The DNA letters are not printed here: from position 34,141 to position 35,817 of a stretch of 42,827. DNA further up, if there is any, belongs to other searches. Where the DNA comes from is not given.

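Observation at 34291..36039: T-box riboswitch controlling a divergent TrpD-like gene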

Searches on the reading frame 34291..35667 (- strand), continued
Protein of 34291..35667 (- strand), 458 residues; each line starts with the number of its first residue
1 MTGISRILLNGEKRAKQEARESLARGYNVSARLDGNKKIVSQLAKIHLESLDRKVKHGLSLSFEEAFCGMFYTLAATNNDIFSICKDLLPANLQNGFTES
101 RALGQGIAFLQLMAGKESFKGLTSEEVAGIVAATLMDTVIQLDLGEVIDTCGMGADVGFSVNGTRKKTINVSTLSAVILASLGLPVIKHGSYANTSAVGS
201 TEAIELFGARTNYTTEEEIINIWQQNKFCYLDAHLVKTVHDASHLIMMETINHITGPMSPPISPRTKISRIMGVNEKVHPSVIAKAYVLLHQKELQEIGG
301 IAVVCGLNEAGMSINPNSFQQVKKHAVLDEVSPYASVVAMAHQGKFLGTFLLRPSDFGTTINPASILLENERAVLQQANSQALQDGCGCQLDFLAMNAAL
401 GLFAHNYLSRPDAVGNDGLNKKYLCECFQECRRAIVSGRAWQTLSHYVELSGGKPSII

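Call 26: search_solved_structures(query=A1, max_evalue=0.001, show_alignments=2)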
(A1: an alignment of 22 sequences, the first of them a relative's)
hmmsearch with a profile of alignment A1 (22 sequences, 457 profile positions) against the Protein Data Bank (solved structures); distinct sequences matched with E-value up to 0.001: 25.
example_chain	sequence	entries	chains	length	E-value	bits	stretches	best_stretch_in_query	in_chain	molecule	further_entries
5noe_A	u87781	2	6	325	9.4e-25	90.3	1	120-291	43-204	Anthranilate phosphoribosyltransferase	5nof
1gxb_A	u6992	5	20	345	3.7e-24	88.3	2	123-285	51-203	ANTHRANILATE PHOSPHORIBOSYLTRANSFERASE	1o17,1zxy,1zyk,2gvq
3gbr_A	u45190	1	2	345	1.5e-23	86.4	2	123-285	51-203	Anthranilate phosphoribosyltransferase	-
4hkm_A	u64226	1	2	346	8e-19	70.8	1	120-284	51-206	Anthranilate phosphoribosyltransferase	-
9ucw_A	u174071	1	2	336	5.3e-17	64.8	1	122-285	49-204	Anthranilate phosphoribosyltransferase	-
1vqu_A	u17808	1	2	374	1.6e-16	63.2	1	146-269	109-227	Anthranilate phosphoribosyltransferase 2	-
4x5b_A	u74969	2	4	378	1.3e-13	53.6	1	104-266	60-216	Anthranilate phosphoribosyltransferase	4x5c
4x5a_A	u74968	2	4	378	2.5e-13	52.6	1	104-265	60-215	Anthranilate phosphoribosyltransferase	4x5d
4x59_A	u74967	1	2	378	2.6e-13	52.6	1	104-265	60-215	Anthranilate phosphoribosyltransferase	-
4x58_A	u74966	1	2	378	3.5e-13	52.2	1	104-265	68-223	Anthranilate phosphoribosyltransferase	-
2bpq_A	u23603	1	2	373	3.5e-13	52.1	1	104-265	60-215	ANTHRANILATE PHOSPHORIBOSYLTRANSFERASE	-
4n5v_A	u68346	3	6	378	3.7e-13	52.1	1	104-265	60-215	Anthranilate phosphoribosyltransferase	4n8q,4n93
3qqs_A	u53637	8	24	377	3.7e-13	52.1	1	104-265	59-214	Anthranilate phosphoribosyltransferase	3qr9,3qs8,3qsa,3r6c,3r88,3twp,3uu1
1zvw_A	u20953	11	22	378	3.8e-13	52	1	104-265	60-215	Anthranilate phosphoribosyltransferase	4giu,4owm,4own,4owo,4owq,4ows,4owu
4x5e_A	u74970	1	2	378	3.8e-13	52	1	104-265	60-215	Anthranilate phosphoribosyltransferase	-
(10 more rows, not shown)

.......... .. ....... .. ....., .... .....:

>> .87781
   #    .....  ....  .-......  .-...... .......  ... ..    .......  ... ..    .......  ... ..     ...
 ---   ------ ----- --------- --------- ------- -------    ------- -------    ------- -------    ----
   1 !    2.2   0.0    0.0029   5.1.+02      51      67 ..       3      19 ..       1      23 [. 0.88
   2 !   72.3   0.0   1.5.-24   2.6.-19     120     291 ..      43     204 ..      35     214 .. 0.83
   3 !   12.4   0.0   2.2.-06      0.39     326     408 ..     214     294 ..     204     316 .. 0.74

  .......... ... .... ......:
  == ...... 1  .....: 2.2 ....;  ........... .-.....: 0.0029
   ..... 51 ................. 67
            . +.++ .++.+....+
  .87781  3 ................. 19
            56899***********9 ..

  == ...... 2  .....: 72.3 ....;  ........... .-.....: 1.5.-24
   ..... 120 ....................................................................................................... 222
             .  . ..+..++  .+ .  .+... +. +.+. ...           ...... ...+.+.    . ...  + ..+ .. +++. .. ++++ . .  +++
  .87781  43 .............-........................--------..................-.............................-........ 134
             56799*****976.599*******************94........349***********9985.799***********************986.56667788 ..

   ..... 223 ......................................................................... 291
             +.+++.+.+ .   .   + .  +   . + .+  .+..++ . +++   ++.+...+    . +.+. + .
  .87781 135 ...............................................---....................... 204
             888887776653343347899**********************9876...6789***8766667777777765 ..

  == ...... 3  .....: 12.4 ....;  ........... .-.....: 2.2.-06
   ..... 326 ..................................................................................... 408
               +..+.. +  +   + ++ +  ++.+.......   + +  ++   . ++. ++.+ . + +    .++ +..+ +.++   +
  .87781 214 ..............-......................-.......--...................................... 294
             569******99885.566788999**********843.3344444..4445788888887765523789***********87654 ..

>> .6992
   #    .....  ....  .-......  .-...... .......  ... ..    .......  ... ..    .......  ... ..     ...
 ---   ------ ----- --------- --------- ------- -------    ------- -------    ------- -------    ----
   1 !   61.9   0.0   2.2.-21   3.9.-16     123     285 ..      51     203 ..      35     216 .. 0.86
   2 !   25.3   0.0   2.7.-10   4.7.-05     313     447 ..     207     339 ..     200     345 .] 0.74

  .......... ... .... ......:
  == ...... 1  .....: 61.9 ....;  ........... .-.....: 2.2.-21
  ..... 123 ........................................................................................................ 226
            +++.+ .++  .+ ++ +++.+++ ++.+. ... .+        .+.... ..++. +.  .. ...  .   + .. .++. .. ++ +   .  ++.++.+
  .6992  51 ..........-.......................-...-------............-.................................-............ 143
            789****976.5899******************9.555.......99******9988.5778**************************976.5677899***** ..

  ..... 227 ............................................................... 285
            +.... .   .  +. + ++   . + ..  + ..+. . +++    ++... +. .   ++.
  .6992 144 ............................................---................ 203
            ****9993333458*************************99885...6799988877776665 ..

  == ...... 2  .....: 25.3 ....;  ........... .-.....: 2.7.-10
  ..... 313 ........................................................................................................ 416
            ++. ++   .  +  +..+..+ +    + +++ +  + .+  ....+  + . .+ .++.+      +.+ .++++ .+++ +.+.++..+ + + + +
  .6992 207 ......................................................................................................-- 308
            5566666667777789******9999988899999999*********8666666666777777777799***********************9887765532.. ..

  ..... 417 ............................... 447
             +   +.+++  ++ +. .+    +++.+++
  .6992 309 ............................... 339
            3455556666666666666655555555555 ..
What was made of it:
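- On TrpD, anthranilate phosphoribosyltransferase (TIGR01245): The aligned positions are S, Y and H (call 26).
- The anthranilate-binding residues are altered (call 26).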

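Call 42: find_encoding_contigs(protein=P0041, flank=10000, max_places=2)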
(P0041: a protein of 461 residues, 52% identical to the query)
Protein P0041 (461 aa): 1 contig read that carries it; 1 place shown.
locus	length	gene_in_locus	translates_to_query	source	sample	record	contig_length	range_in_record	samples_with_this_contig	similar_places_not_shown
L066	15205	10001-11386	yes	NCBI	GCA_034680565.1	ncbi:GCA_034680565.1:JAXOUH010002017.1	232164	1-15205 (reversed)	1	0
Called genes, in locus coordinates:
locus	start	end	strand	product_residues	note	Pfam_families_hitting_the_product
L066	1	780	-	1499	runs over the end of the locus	PF07728:AAA_5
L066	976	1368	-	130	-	-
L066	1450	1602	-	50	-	PF18919:DUF5670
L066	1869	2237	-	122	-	-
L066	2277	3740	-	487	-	PF03193:RsgA_GTPase (faint), PF00005:ABC_tran, PF02463:SMC_N (faint), PF13191:AAA_16 (faint), PF13476:AAA_23 (faint), PF13555:AAA_29 (faint), PF20720:nSTAND3 (faint), PF00005:ABC_tran, +2 more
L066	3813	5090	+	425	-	PF00890:FAD_binding_2, PF01134:GIDA (faint), PF01494:FAD_binding_3 (weak), PF03486:HI0933_like, PF07992:Pyr_redox_2, PF12831:FAD_oxidored, PF13450:NAD_binding_8 (weak), PF22780:HI0933_like_1st, +1 more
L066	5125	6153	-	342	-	PF02807:ATP-gua_PtransN, PF00217:ATP-gua_Ptrans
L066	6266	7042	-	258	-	PF00459:Inositol_P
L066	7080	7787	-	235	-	PF08713:DNA_alkylation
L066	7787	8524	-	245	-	PF01209:Ubie_methyltran (faint), PF08003:Methyltransf_9, PF13489:Methyltransf_23, PF13847:Methyltransf_31, PF08241:Methyltransf_11, PF08242:Methyltransf_12, PF13649:Methyltransf_25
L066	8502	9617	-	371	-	PF06224:AlkZ-like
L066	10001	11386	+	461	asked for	PF00591:Glycos_transf_3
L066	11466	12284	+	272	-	PF03437:BtpA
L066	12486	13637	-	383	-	PF01817:CM_2, PF01209:Ubie_methyltran, PF13489:Methyltransf_23, PF13847:Methyltransf_31, PF08241:Methyltransf_11, PF08242:Methyltransf_12, PF13649:Methyltransf_25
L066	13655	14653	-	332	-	PF00579:tRNA-synt_1b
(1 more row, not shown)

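Call 43: find_encoding_contigs(protein=P0078, flank=10000, max_places=2)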
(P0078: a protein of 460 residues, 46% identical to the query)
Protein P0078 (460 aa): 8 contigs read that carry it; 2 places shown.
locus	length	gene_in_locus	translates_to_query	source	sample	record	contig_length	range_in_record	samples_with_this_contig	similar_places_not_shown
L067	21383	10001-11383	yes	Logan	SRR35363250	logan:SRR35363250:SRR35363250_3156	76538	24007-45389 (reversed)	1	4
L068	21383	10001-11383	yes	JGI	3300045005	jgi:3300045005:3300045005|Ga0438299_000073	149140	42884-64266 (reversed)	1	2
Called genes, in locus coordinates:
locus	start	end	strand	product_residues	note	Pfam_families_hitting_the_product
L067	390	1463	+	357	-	PF00226:DnaJ, PF01556:DnaJ_C, PF00684:DnaJ_CXXCXGXG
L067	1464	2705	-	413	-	PF00587:tRNA-synt_2b, PF03129:HGTP_anticodon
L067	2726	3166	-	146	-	-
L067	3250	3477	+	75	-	-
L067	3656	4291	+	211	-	-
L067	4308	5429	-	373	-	-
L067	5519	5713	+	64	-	-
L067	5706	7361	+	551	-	PF00512:HisKA, PF02518:HATPase_c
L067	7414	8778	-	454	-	PF13393:tRNA-synt_His, PF00587:tRNA-synt_2b (weak), PF03129:HGTP_anticodon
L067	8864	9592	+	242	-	-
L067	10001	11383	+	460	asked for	PF00591:Glycos_transf_3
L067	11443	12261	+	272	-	PF03437:BtpA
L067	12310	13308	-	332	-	-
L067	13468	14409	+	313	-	-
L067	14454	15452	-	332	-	PF00579:tRNA-synt_1b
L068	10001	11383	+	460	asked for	PF00591:Glycos_transf_3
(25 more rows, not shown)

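Call 44: find_encoding_contigs(protein=P0068, flank=10000, max_places=1)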
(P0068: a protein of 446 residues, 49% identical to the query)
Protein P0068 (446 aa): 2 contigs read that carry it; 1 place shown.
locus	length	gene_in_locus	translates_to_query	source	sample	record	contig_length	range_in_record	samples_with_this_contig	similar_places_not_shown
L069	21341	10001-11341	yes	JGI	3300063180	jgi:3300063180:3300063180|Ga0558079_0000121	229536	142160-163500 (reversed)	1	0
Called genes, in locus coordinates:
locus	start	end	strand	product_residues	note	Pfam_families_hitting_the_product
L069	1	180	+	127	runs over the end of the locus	-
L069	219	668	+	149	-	PF03713:DUF305, PF13628:DUF4142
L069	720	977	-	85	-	-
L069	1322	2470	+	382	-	PF00989:PAS, PF13426:PAS_9, PF00512:HisKA, PF02518:HATPase_c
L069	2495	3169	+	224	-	PF00072:Response_reg, PF00486:Trans_reg_C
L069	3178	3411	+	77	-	-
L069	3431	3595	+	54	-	-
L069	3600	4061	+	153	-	PF01243:PNPOx_N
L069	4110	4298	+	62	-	-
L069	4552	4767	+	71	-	PF22570:LiaF-TM, PF18917:LiaI-LiaF-like_TM1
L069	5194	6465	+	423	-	-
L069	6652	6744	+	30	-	-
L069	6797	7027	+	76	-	-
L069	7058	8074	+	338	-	PF00579:tRNA-synt_1b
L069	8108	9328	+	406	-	PF01817:CM_2 (faint), PF01209:Ubie_methyltran, PF13489:Methyltransf_23, PF05175:MTS (weak), PF13649:Methyltransf_25, PF13847:Methyltransf_31, PF08241:Methyltransf_11, PF08242:Methyltransf_12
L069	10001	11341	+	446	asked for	PF00591:Glycos_transf_3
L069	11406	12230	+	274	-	PF03437:BtpA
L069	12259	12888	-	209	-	PF03083:MtN3_slv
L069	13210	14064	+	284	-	-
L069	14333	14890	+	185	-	PF01931:NTPase_I-T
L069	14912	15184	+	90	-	-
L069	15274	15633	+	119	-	-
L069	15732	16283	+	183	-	PF00218:IGPS (weak)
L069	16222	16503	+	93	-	-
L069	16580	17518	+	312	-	PF01341:Glyco_hydro_6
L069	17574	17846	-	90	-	-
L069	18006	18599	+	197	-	PF07963:N_methyl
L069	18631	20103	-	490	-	PF01471:PG_binding_1, PF00082:Peptidase_S8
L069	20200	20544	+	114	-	PF22277:EncFtn-like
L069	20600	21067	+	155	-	PF13463:HTH_27 (faint), PF01047:MarR, PF12802:MarR_2, PF09339:HTH_IclR (faint)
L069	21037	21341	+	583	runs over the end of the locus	PF00664:ABC_membrane, PF00005:ABC_tran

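Call 45: find_encoding_contigs(protein=P0100, flank=10000, max_places=1)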
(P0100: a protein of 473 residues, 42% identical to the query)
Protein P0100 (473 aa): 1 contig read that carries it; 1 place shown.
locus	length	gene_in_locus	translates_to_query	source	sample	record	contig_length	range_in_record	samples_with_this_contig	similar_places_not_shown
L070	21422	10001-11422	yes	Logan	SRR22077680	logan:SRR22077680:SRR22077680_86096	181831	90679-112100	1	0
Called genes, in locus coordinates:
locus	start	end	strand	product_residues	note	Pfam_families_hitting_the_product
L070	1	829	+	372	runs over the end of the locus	PF00091:Tubulin, PF12327:FtsZ_C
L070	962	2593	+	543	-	PF10502:Peptidase_S26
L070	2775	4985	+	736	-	PF00004:AAA (faint), PF24883:NPHP3_N (faint)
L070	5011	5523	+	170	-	-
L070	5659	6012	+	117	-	-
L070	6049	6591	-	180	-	-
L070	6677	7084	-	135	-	PF05014:Nuc_deoxyrib_tr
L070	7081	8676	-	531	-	PF02310:B12-binding (weak), PF04055:Radical_SAM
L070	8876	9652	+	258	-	PF04545:Sigma70_r4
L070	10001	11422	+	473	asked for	PF00591:Glycos_transf_3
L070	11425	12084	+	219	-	PF00702:Hydrolase, PF13419:HAD_2, PF13242:Hydrolase_like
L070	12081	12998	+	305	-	PF01156:IU_nuc_hydro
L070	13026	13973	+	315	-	PF01207:Dus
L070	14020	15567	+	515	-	PF13231:PMT_2 (weak)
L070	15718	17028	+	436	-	PF06202:GDE_C, PF22422:MGH1-like_GH (faint)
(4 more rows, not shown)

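Call 46: find_encoding_contigs(protein=P0104, flank=10000, max_places=1)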
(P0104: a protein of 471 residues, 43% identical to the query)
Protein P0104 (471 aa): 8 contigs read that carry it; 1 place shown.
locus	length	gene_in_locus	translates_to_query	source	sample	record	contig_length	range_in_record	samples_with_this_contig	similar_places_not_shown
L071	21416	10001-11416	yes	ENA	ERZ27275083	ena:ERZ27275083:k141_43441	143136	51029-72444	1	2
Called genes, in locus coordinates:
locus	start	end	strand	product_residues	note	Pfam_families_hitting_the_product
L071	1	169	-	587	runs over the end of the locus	PF13522:GATase_6, PF13537:GATase_7, PF01380:SIS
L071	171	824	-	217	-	PF00027:cNMP_binding, PF13545:HTH_Crp_2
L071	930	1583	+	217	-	-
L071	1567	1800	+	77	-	-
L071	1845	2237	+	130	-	-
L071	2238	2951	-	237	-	PF01386:Ribosomal_L25p, PF14693:Ribosomal_TL5_C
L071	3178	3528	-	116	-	PF04977:DivIC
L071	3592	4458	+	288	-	PF02899:Phage_int_SAM_1, PF13495:Phage_int_SAM_4, PF00589:Phage_integrase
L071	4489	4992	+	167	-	-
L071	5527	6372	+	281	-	PF00702:Hydrolase (weak), PF05116:S6PP, PF08282:Hydrolase_3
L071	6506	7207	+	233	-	-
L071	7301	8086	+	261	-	PF01177:Asp_Glu_race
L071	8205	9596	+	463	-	PF21799:MurD-like_N, PF08245:Mur_ligase_M, PF02875:Mur_ligase_C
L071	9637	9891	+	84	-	PF01371:Trp_repressor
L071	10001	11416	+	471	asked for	PF00591:Glycos_transf_3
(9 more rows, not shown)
